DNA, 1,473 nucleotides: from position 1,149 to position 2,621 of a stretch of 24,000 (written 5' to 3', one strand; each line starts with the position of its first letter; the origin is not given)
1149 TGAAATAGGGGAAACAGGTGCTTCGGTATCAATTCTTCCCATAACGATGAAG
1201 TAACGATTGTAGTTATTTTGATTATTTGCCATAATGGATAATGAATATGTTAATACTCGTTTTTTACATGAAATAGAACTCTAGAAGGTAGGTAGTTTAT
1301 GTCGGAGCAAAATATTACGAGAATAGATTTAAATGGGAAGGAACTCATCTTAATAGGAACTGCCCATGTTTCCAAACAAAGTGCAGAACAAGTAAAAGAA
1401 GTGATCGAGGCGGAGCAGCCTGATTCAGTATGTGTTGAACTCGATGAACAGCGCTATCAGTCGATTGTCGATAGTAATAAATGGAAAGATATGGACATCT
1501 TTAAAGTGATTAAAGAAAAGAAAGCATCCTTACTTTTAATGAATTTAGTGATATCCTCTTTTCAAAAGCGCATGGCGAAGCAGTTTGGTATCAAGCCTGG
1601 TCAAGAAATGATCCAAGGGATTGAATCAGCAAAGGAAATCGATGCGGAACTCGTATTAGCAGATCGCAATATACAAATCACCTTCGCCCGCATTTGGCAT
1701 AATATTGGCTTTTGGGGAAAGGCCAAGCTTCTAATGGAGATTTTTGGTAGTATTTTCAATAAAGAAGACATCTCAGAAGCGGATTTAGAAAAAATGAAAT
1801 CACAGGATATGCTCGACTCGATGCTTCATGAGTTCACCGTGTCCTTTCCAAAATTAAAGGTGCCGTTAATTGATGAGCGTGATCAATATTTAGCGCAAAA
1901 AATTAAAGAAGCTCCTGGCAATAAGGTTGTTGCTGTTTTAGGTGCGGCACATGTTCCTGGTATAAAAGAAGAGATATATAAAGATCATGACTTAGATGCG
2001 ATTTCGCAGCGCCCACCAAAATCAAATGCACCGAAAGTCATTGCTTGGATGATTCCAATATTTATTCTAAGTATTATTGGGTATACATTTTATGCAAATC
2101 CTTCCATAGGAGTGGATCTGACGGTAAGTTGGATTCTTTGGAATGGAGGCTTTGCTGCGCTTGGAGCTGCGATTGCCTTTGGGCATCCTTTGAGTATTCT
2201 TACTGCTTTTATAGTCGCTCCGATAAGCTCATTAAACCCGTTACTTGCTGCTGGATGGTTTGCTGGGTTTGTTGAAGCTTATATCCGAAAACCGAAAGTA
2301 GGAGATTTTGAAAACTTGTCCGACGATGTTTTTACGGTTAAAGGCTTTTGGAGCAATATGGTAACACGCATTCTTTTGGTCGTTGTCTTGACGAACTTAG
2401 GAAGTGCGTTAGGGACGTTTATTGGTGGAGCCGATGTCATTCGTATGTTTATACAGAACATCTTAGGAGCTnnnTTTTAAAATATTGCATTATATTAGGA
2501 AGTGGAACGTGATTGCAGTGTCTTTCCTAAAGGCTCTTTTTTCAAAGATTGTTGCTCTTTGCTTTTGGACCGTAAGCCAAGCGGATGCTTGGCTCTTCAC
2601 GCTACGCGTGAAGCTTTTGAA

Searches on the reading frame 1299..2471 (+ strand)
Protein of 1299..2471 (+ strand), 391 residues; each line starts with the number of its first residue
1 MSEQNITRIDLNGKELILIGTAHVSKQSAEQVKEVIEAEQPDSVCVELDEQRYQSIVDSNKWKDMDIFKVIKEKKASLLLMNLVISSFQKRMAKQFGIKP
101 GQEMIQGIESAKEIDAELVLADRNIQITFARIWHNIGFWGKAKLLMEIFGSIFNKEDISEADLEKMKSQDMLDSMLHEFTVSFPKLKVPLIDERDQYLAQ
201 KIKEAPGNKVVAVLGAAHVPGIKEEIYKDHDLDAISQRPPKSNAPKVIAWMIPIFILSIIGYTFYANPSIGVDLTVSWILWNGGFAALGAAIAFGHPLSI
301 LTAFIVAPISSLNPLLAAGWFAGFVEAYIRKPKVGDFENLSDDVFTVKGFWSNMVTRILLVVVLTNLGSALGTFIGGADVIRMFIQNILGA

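Call 66: search_protein_families(library=pfam, proteins=[window:1299-2471:+], max_evalue=0.00001)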
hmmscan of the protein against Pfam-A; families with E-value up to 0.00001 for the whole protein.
window:1299-2471:+ (391 aa): 1 family
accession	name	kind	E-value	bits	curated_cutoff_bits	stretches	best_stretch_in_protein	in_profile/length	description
PF01963.22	TraB_PrgY_gumN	-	3.7e-41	142.2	26.8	1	7-223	3-248/263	TraB/PrgY/gumN family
